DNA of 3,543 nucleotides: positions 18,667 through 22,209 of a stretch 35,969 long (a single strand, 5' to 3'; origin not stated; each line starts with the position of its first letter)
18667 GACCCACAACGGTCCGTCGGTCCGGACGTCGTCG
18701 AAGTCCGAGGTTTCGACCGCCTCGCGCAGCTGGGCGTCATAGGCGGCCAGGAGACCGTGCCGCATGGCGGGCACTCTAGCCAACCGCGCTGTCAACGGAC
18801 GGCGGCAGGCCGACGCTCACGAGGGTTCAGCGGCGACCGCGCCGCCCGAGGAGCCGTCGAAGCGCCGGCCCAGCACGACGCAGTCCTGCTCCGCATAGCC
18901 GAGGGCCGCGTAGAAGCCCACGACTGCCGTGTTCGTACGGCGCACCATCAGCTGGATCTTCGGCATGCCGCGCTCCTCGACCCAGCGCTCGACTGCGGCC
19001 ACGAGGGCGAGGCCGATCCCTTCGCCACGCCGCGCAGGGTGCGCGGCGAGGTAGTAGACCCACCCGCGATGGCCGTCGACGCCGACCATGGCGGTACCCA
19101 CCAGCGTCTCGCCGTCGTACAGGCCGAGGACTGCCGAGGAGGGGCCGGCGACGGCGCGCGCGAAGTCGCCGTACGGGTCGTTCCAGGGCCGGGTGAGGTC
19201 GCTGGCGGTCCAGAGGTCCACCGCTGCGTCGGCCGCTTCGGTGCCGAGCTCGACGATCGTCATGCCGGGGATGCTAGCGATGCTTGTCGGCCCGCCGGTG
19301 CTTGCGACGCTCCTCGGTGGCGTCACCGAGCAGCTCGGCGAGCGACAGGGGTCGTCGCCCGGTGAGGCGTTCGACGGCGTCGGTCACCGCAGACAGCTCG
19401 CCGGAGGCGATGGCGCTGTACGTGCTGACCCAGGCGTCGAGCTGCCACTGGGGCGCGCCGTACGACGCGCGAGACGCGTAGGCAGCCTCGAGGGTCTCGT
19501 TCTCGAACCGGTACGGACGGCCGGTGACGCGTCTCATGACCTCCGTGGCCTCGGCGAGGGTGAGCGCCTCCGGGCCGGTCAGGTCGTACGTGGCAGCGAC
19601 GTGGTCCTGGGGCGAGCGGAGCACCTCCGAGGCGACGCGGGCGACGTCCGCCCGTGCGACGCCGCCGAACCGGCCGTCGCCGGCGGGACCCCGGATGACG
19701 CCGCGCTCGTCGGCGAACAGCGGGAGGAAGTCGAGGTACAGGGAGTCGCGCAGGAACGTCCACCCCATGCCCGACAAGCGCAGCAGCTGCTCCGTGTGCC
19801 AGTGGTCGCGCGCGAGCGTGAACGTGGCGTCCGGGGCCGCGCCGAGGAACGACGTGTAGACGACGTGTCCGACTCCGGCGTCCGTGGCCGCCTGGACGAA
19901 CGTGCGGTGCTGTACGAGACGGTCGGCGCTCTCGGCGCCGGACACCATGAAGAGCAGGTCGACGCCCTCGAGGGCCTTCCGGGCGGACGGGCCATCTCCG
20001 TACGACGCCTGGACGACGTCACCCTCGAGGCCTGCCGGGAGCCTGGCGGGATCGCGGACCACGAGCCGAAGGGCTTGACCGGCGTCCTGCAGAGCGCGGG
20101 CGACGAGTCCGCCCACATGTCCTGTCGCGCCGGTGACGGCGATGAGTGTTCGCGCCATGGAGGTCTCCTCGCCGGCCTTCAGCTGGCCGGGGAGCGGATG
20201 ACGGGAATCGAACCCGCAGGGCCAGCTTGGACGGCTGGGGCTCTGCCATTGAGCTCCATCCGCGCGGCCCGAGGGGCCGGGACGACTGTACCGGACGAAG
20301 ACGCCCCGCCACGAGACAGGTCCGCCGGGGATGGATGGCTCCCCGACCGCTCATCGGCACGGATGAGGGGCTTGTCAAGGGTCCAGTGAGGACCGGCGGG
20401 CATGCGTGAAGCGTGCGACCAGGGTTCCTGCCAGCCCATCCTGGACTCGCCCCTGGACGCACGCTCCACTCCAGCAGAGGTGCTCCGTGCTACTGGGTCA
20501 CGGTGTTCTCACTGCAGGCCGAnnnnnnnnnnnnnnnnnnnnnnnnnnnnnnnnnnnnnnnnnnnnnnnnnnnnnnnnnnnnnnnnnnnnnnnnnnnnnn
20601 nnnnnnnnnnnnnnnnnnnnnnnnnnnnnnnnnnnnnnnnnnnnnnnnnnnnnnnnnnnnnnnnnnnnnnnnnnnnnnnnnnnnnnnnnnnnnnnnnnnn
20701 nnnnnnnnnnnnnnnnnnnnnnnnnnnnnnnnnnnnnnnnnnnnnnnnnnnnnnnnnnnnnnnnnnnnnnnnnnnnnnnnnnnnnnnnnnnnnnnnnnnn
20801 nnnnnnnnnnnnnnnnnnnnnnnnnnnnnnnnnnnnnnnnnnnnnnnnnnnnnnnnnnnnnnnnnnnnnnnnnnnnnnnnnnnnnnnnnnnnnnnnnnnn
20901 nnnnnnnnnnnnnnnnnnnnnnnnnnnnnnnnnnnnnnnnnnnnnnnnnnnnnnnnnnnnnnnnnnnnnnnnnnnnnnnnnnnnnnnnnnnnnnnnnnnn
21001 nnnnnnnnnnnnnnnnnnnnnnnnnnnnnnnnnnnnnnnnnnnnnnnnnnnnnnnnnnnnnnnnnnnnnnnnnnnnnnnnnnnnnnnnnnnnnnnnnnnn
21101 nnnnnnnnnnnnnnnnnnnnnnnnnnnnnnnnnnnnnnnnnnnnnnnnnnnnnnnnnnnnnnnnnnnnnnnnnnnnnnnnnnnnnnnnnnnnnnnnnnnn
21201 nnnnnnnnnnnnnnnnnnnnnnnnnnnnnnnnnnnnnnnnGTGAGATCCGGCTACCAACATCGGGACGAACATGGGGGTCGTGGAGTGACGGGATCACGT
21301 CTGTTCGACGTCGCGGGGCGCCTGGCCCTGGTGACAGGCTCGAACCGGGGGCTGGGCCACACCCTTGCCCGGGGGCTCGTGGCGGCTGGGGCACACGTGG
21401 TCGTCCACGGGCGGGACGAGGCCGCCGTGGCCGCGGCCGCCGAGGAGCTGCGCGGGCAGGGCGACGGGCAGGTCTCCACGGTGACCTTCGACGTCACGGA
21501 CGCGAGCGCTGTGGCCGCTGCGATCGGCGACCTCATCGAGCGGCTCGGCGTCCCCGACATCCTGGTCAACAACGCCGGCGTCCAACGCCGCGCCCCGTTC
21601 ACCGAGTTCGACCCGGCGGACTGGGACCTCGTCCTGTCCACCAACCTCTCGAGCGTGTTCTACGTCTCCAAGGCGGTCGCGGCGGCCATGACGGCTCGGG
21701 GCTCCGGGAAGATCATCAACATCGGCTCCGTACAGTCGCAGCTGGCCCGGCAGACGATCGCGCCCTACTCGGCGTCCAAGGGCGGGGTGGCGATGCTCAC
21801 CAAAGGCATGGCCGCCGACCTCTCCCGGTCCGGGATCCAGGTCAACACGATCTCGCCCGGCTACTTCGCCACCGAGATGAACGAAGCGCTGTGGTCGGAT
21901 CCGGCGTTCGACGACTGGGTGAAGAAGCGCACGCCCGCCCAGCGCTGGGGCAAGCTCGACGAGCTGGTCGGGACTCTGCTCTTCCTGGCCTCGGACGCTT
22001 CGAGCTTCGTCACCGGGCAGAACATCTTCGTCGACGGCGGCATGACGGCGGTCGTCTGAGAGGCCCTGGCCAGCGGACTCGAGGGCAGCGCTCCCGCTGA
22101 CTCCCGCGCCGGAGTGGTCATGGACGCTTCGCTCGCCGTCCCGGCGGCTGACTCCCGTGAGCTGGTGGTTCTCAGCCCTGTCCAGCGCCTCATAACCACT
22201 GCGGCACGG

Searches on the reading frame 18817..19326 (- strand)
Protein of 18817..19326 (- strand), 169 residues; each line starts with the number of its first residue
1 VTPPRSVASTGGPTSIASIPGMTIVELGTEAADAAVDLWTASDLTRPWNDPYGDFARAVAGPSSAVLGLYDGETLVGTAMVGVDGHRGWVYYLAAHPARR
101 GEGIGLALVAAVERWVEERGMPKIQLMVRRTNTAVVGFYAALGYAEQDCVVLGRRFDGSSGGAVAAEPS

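Call 51: search_protein_families(library=ncbifam, proteins=[window:18817-19326:-], max_evalue=0.001)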
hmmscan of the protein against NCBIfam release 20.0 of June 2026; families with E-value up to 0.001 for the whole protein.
window:18817-19326:- (169 aa): 11 families
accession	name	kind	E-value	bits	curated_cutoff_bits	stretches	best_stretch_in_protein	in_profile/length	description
NF002959.0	PRK03624.1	equivalog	3e-46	156.7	124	1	21-158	6-143/147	GNAT family acetyltransferase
TIGR01575.1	rimI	equivalog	8.8e-12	45.3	86.4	1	46-148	16-116/132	ribosomal protein S18-alanine N-acetyltransferase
NF033130.1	AAC_6p_A48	exception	9.7e-07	28.7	300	1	96-155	85-144/147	AacA48 family aminoglycoside 6'-N-acetyltransferase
TIGR03448.1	mycothiol_MshD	equivalog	2.5e-06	27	163.1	1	88-148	229-289/294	mycothiol synthase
NF040501.1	resist_ArsN2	equivalog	1.3e-05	24.8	125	1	71-147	32-104/133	arsenic resistance N-acetyltransferase ArsN2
NF043067.1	AAC_6p_group_E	equivalog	2e-05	24.5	140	1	96-152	79-135/140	aminoglycoside 6'-N-acetyltransferase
NF049894.1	CG3035_N_ac_Glu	equivalog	2.8e-05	23.5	280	1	89-147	232-292/300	N-acetylglutamate synthase, CG3035 family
NF007025.1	PRK09491.1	equivalog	0.00011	22.1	173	1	77-148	52-123/145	ribosomal protein S18-alanine N-acetyltransferase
NF000158.2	AAC_6p_Il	exception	0.00016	21.6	270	1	95-150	90-145/152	aminoglycoside N-acetyltransferase AAC(6')-Il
NF008212.0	PRK10975.1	equivalog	0.00018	21.4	219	1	90-143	166-219/232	dTDP-4-amino-4,6-dideoxy-D-galactose acyltransferase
TIGR02382.1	wecD_rffC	equivalog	0.00023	20.8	195.1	0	90-142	126-178/191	dTDP-4-amino-4,6-dideoxy-D-galactose acyltransferase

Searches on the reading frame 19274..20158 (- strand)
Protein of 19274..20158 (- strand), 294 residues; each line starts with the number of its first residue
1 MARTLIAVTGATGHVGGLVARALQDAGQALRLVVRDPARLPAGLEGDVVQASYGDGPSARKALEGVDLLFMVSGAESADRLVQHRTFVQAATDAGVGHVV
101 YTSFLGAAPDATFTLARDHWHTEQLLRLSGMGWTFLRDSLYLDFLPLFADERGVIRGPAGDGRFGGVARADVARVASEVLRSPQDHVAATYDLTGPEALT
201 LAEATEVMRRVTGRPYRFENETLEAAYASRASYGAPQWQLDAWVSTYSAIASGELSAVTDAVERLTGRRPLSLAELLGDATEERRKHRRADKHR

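Call 51: search_protein_families(library=ncbifam, proteins=[window:19274-20158:-], max_evalue=0.001)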
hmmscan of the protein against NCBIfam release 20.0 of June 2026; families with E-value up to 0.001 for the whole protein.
window:19274-20158:- (294 aa): 5 families
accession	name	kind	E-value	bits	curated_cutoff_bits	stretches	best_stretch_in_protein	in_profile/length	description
TIGR03649.1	ergot_EASG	subfamily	9.3e-12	45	256.4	1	6-276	2-279/287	ergot alkaloid biosynthesis protein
TIGR03466.1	HpnA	hypoth_equivalog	1.1e-11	44.3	367.65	1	7-105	4-114/327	hopanoid-associated sugar epimerase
NF052578.1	StrlDmthSdmBMthl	equivalog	1.3e-08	35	600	1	7-120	4-129/328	sterol demethylase protein SdmB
TIGR01777.1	yfcH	hypoth_equivalog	1.7e-05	24.6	207.35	0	6-79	1-71/292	TIGR01777 family oxidoreductase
NF050030.1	thlkprotThyD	equivalog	0.00068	18.9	400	0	6-39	3-36/305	thylakoid membrane protein ThyD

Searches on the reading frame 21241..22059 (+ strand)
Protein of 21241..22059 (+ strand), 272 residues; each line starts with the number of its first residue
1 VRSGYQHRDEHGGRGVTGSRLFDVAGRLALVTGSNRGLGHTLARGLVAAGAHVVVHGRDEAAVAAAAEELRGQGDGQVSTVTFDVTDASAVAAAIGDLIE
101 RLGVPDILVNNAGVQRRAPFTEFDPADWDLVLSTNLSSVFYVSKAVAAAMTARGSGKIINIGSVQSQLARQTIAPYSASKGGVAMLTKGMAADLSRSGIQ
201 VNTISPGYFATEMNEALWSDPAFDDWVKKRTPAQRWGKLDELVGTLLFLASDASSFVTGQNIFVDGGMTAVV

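Call 3: search_protein_families(library=pfam, proteins=[window:21241-22059:+], max_evalue=0.01)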
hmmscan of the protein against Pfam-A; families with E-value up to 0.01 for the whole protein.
window:21241-22059:+ (272 aa): 5 families
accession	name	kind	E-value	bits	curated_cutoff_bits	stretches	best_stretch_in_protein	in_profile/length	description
PF13561.12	adh_short_C2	-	1.3e-62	211.9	27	1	35-269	5-236/236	Enoyl-(Acyl carrier protein) reductase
PF00106.31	adh_short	-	2.8e-57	193.8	26.6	1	28-220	2-193/195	short chain dehydrogenase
PF08659.16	KR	-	1.4e-11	45.1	22.6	1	30-179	4-152/180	KR domain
PF23441.1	SDR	-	1.9e-08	34.4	27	1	27-268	8-255/258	SDR-like rossmann domain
PF01370.27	Epimerase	-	0.0016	18.4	20.9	1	29-143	1-105/240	NAD dependent epimerase/dehydratase family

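Call 10: search_protein_families(library=ncbifam, proteins=[window:21241-22059:+], max_evalue=0.01)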
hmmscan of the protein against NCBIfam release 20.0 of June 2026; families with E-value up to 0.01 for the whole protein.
window:21241-22059:+ (272 aa): 235 families (the best 25 are shown)
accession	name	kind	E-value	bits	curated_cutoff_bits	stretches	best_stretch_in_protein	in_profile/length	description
NF005711.0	PRK07523.1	subfamily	2.7e-99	331.9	413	1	20-271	4-254/255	SDR family oxidoreductase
NF005983.0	PRK08085.1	equivalog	5.9e-88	294.8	408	1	20-272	3-254/254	gluconate 5-dehydrogenase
NF004778.0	PRK06124.1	equivalog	2.8e-79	266.1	303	1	21-270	6-254/256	SDR family oxidoreductase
NF005488.0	PRK07097.1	equivalog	4e-71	239.2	369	1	20-271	4-260/266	gluconate 5-dehydrogenase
NF005390.0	PRK06935.1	equivalog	4.5e-66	222.8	369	1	21-268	10-255/258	2-dehydro-3-deoxy-D-gluconate 5-dehydrogenase KduD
NF005559.1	PRK07231.1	subfamily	4e-64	216.5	215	1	24-269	2-248/249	glucose 1-dehydrogenase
NF006070.0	PRK08213.1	subfamily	8.1e-64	215.6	279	1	19-271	5-259/259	gluconate 5-dehydrogenase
TIGR01832.1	kduD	equivalog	3.6e-63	213.4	338.85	1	22-269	1-246/248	2-dehydro-3-deoxy-D-gluconate 5-dehydrogenase KduD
TIGR01830.1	3oxo_ACP_reduc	equivalog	9.5e-61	205.5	297.75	1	29-268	1-238/239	3-oxoacyl-[acyl-carrier-protein] reductase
NF004198.0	PRK05653.1-3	equivalog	4.3e-60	203.2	296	1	25-269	6-247/248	3-oxoacyl-ACP reductase FabG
NF004791.0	PRK06138.1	equivalog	6.4e-59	199.3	312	1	24-270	3-251/252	SDR family oxidoreductase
NF009466.0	PRK12826.1-2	subfamily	6.5e-58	196.1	222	1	27-270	4-246/248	3-oxoacyl-ACP reductase FabG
NF009464.0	PRK12824.1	subfamily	1.7e-57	194.9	269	1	27-268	3-242/245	3-oxoacyl-ACP reductase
TIGR01829.1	AcAcCoA_reduct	subfamily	1.5e-56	191.7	302.1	1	27-268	1-240/242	acetoacetyl-CoA reductase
NF005309.0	PRK06841.1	subfamily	2.6e-56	190.9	286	1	21-269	10-253/255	GolD/DthD family dehydrogenase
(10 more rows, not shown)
